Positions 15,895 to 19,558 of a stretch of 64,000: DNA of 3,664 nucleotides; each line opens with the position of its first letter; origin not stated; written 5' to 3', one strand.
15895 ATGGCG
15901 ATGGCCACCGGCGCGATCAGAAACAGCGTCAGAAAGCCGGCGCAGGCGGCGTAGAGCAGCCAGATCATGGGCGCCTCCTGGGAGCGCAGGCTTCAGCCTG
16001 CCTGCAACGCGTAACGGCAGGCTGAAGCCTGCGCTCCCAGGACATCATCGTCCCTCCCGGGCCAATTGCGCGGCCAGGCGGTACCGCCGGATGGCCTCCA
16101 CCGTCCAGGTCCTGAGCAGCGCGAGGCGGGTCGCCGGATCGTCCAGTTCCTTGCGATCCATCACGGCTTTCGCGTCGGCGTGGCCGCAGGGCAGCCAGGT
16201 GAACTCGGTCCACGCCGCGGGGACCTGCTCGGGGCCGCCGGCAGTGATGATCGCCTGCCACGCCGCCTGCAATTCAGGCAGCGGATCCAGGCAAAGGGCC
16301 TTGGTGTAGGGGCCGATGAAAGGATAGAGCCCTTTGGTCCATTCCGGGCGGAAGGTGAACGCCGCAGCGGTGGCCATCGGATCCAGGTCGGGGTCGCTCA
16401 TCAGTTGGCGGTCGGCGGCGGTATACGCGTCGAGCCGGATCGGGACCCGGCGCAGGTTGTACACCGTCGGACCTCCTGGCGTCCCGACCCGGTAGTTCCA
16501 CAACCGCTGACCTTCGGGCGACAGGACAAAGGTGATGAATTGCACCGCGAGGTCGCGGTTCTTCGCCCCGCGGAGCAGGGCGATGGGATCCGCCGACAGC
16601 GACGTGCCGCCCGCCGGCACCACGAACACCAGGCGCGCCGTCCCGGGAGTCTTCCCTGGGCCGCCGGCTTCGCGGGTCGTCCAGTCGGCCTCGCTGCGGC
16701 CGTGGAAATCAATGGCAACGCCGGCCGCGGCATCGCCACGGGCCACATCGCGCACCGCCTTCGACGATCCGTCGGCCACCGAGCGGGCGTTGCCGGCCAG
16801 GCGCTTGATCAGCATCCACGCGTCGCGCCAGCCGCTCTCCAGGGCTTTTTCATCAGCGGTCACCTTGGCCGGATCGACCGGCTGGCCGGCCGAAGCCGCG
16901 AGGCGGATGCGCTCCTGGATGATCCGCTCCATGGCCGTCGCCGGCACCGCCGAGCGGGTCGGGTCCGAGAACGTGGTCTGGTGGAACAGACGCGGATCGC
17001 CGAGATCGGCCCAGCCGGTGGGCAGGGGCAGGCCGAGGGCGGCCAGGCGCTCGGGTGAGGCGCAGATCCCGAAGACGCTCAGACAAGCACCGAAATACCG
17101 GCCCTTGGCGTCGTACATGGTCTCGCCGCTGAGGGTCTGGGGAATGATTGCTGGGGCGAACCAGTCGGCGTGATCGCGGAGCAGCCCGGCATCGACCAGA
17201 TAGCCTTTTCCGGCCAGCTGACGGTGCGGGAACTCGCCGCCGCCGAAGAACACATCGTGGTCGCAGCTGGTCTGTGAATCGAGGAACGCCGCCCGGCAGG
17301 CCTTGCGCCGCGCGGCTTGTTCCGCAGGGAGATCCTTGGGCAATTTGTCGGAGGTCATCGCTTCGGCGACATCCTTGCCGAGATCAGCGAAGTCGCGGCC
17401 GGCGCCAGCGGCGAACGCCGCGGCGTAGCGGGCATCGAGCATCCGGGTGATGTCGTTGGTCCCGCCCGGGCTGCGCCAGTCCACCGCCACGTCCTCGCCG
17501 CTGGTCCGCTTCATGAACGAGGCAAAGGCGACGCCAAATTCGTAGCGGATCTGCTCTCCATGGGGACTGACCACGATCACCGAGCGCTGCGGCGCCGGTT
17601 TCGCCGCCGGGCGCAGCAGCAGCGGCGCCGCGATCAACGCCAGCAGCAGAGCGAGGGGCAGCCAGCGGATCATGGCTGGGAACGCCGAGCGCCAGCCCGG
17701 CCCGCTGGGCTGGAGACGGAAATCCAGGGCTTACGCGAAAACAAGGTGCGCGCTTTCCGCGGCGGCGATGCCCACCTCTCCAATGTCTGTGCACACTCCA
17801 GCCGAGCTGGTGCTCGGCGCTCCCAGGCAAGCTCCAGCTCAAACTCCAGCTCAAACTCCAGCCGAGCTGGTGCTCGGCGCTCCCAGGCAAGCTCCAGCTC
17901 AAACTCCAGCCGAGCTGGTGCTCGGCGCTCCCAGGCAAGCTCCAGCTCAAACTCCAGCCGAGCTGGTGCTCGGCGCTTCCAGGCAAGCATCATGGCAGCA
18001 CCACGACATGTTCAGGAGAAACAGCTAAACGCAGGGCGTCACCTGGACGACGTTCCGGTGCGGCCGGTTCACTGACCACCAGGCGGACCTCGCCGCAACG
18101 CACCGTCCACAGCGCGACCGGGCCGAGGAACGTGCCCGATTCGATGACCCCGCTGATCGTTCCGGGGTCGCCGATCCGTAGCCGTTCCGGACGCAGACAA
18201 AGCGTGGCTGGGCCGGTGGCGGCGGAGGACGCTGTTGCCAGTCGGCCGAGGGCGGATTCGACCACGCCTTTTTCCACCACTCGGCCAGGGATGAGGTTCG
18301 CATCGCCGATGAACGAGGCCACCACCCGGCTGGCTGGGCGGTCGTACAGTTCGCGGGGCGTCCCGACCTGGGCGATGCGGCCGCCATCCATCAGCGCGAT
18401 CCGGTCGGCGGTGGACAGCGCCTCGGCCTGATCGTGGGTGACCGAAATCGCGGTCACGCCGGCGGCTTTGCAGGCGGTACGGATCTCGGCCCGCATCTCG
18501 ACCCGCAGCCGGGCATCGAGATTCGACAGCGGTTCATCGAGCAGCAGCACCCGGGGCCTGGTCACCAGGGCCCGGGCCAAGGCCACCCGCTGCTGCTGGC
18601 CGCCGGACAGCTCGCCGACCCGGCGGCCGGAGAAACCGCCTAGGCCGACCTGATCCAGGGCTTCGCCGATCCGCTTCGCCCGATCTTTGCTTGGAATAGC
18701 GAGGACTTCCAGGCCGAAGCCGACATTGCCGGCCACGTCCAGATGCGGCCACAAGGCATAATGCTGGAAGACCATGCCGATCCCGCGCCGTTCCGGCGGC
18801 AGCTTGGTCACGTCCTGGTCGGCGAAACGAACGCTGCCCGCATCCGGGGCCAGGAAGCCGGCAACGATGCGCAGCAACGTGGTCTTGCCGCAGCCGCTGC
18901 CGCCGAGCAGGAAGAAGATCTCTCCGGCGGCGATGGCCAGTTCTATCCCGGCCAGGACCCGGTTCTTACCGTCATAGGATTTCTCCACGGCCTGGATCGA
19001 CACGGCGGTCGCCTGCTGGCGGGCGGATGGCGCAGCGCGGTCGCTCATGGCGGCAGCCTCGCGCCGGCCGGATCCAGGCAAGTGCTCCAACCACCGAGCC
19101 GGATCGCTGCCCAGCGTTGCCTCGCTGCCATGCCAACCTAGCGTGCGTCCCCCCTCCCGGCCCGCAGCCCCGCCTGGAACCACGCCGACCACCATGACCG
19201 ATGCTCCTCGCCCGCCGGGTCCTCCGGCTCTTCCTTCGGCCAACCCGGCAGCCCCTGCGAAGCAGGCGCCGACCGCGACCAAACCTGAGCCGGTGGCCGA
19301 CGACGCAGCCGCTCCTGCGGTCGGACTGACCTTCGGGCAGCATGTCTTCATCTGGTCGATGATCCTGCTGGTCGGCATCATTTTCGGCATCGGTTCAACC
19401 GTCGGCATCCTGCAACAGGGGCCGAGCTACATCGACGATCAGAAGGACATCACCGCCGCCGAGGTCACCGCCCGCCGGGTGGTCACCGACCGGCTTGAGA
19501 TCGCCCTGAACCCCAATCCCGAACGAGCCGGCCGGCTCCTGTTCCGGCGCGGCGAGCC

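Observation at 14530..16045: Iron ABC transporter operon rebuilt around a thrice-repeated hairpin + 'start-donor' leader module, with two inserted paralogous secreted-protein genes chained by ATGA overlaps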

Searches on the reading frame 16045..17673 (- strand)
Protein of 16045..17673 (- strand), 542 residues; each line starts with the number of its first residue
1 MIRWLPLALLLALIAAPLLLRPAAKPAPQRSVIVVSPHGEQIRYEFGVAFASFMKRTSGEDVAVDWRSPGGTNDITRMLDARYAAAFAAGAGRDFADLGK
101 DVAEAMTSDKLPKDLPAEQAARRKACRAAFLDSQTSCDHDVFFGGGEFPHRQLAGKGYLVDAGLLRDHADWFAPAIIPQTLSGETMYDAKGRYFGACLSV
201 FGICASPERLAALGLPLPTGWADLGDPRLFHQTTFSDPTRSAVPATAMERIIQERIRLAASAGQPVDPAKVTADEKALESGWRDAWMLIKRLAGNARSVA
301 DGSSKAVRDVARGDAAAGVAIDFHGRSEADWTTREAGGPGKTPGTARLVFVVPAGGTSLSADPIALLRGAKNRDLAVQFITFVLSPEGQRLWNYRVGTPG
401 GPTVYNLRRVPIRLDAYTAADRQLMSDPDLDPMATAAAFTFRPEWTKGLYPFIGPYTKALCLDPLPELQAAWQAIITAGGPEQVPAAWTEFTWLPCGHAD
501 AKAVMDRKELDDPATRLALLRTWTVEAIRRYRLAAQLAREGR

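Call 6: search_protein_families(library=pfam, proteins=[window:16045-17673:-], max_evalue=0.1)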
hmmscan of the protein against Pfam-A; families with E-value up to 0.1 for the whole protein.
window:16045-17673:- (542 aa): 4 families
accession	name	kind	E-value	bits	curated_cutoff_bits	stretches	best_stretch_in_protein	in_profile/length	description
PF13343.11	SBP_bac_6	-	2.6e-13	50.5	24.6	1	178-398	42-217/245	Bacterial extracellular solute-binding protein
PF13416.11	SBP_bac_8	-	9.8e-11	42.4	27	1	158-392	52-252/279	Bacterial extracellular solute-binding protein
PF13531.11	SBP_bac_11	-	1.2e-09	38.8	25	1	218-392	93-221/227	Bacterial extracellular solute-binding protein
PF01547.30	SBP_bac_1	-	3.4e-09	37.6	26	1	137-389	49-306/307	Bacterial extracellular solute-binding protein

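Call 83: search_protein_families(library=ncbifam, proteins=[window:16045-17673:-], max_evalue=0.001)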
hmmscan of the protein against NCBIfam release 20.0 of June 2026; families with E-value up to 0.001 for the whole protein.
window:16045-17673:- (542 aa): 1 family
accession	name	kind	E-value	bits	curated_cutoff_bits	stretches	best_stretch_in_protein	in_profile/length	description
TIGR03261.1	phnS2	equivalog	2.8e-06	26.6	392.75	0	283-393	183-280/334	putative 2-aminoethylphosphonate ABC transporter substrate-binding protein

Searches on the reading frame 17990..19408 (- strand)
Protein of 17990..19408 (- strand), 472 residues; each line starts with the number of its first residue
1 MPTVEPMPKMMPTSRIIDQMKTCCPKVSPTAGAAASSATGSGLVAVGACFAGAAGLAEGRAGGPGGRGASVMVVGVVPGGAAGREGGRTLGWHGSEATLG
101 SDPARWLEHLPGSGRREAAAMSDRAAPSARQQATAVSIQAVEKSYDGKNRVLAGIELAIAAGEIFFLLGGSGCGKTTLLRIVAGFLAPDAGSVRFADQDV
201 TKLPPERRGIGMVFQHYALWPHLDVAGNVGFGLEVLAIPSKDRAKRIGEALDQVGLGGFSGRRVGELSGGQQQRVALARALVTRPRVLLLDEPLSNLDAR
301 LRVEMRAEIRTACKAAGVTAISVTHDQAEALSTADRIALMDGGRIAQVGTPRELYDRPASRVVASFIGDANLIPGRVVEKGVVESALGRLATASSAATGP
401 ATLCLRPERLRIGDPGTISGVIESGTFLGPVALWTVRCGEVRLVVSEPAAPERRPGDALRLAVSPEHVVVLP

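Call 6: search_protein_families(library=pfam, proteins=[window:17990-19408:-], max_evalue=0.1)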
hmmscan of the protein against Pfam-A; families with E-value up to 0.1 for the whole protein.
window:17990-19408:- (472 aa): 10 families
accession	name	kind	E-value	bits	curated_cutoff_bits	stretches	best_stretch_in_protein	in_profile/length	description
PF00005.33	ABC_tran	-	6.5e-37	127.6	25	1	153-294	2-136/137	ABC transporter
PF08402.16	TOBE_2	-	2.4e-11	44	21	1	403-471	1-76/76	TOBE domain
PF13304.12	AAA_21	-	0.00036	21.1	27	0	266-326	237-299/304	AAA domain, putative AbiEii toxin, Type IV TA system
PF25199.1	nSTAND_NTPase5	-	0.0014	19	34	0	163-204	42-84/145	Novel STAND NTPase 5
PF20030.5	bpMoxR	-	0.0069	15.9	27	1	138-186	7-55/205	MoxR domain in the MoxR-vWA-beta-propeller ternary systems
PF06414.18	Zeta_toxin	-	0.054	13.4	22.3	0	164-209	18-63/199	Zeta toxin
PF24389.1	ORC-CDC6-like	-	0.054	12.6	27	1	165-181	35-51/571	ORC-CDC6-like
PF01078.27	Mg_chelatase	-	0.059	13.2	20.3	0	147-188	7-48/207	Magnesium chelatase, subunit ChlI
PF13245.12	AAA_19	-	0.074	13.7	25.1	0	161-186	10-35/134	AAA domain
PF13521.12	AAA_28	-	0.087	13.5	27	0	166-183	3-20/164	AAA domain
